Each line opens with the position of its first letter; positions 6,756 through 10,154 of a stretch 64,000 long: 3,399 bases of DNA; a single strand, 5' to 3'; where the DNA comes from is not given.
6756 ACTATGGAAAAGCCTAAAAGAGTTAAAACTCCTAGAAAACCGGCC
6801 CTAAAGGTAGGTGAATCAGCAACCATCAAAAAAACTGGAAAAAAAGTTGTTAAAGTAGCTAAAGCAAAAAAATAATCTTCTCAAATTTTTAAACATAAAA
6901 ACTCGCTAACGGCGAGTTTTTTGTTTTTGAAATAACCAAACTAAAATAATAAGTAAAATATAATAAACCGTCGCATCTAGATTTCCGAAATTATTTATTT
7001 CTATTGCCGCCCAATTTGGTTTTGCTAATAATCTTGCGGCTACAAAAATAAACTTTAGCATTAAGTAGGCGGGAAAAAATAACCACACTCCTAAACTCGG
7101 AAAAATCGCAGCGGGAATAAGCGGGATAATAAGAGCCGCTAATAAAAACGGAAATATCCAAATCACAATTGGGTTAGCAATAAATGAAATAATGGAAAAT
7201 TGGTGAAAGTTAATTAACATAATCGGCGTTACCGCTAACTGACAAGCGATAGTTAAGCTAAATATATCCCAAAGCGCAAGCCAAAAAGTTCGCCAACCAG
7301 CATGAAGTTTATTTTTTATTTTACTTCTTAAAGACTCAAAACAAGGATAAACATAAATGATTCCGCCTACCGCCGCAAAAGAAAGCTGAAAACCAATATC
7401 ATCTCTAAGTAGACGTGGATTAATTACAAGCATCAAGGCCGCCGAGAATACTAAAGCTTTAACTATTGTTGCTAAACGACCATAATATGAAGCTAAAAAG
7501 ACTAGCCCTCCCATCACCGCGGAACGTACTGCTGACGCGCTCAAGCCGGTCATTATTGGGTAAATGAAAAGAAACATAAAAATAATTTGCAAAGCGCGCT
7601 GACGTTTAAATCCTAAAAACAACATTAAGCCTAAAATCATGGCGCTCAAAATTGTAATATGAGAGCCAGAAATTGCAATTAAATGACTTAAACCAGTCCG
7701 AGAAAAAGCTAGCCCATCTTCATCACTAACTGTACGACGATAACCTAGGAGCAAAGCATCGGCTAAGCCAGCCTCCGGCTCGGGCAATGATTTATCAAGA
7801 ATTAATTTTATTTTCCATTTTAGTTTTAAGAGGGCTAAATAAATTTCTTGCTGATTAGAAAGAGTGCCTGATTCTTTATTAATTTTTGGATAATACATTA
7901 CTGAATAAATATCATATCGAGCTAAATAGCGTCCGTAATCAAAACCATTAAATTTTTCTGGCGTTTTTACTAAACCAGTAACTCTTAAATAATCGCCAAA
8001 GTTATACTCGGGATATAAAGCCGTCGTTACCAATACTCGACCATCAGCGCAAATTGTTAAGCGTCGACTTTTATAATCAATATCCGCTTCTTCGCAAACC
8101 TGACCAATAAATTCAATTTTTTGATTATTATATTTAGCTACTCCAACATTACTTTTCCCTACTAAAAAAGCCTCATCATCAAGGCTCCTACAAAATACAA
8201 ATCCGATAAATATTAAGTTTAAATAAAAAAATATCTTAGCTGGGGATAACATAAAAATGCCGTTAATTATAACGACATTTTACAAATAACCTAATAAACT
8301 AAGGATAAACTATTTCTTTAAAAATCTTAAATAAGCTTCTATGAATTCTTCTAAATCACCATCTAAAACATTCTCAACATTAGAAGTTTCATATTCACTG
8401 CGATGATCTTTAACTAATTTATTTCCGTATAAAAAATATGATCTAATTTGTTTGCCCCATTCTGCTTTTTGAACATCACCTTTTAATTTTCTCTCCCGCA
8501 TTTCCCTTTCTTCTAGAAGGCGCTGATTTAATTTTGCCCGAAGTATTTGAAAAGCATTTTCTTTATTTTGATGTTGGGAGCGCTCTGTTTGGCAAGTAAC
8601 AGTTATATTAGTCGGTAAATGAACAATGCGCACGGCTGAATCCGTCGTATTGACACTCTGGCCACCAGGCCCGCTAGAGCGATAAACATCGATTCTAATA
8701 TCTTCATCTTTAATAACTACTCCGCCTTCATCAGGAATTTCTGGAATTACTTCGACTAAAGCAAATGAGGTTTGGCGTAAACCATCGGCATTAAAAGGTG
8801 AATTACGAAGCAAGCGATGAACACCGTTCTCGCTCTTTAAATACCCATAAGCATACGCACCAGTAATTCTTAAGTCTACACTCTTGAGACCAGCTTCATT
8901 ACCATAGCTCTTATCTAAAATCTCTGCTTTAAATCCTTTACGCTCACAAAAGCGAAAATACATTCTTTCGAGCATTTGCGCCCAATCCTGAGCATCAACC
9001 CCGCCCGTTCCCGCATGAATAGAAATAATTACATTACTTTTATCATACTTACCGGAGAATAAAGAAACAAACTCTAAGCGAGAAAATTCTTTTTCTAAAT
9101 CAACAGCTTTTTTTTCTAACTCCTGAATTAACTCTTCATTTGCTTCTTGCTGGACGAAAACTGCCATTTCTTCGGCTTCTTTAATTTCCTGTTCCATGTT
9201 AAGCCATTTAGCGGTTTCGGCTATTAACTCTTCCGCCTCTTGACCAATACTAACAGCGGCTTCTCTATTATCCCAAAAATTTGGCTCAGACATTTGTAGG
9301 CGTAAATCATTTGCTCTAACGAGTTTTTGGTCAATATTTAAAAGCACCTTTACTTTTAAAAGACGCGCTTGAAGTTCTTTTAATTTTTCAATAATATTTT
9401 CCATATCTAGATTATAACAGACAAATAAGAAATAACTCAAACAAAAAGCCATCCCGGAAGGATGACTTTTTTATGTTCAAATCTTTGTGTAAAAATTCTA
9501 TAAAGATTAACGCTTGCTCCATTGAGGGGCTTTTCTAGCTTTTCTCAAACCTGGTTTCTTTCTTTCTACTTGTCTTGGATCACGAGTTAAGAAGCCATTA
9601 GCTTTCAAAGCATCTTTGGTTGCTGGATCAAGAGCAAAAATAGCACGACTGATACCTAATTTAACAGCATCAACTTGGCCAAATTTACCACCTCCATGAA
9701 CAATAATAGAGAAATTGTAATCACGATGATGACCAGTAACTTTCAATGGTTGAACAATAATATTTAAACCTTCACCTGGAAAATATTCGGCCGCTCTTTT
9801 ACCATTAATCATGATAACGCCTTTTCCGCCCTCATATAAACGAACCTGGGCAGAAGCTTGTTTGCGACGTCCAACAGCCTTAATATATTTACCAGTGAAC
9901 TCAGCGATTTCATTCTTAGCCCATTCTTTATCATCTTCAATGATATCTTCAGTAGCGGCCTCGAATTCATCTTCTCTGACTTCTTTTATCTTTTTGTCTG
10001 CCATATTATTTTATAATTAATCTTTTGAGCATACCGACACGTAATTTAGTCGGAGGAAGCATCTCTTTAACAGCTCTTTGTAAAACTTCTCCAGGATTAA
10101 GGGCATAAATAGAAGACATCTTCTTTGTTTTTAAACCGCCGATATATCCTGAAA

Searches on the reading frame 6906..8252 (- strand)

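Call 27: search_protein_families(library=pfam, proteins=[window:6906-8252:-], max_evalue=0.00001)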
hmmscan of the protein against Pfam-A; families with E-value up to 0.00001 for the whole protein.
window:6906-8252:- (448 aa): 2 families
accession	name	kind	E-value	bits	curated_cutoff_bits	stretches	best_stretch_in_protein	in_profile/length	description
PF03772.21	Competence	-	2.4e-52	178.4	23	1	167-443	1-269/270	Competence protein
PF13567.11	DUF4131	-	1e-09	38.7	31.6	1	39-125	63-163/165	Domain of unknown function (DUF4131)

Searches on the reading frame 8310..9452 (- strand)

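Call 27: search_protein_families(library=pfam, proteins=[window:8310-9452:-], max_evalue=0.00001)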
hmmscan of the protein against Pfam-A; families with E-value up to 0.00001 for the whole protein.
window:8310-9452:- (380 aa): 2 families
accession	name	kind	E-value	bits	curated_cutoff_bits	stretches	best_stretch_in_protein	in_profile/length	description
PF03462.23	PCRF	-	1.6e-49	168.8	24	1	46-233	4-194/194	PCRF domain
PF00472.26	RF-1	-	8.7e-39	132.5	35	1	245-351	5-116/116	RF-1 domain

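Call 46: search_protein_families(library=ncbifam, proteins=[window:8310-9452:-], max_evalue=0.00001)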
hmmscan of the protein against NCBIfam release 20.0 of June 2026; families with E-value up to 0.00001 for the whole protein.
window:8310-9452:- (380 aa): 5 families
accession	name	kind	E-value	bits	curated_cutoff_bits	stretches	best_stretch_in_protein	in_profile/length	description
TIGR00020.2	prfB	exception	5e-139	463.2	370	1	25-376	2-353/353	peptide chain release factor 2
NF001859.2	PRK00591.1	equivalog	1.3e-79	267.8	400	1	45-374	6-338/347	peptide chain release factor 1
TIGR00019.1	prfA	equivalog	4.6e-79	265.9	423.25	1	33-375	3-347/361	peptide chain release factor 1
TIGR03072.1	release_prfH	equivalog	1.1e-31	109.9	166.65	1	144-322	4-178/200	peptide chain release factor H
NF006718.0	PRK09256.1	equivalog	4.3e-10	39.4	100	1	245-277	10-42/140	alternative ribosome rescue aminoacyl-tRNA hydrolase ArfB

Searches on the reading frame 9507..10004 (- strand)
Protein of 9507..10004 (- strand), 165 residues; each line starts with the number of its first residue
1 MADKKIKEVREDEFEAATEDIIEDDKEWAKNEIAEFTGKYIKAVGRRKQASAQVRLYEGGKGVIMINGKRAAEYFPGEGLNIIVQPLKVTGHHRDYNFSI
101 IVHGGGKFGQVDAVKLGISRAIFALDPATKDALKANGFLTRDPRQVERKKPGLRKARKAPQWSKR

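Call 27: search_protein_families(library=pfam, proteins=[window:9507-10004:-], max_evalue=0.00001)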
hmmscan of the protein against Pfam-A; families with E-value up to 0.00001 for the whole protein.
window:9507-10004:- (165 aa): 1 family
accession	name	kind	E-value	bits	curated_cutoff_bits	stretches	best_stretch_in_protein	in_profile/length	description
PF00380.25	Ribosomal_S9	-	6.3e-41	140.1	22.5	1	45-165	1-121/121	Ribosomal protein S9/S16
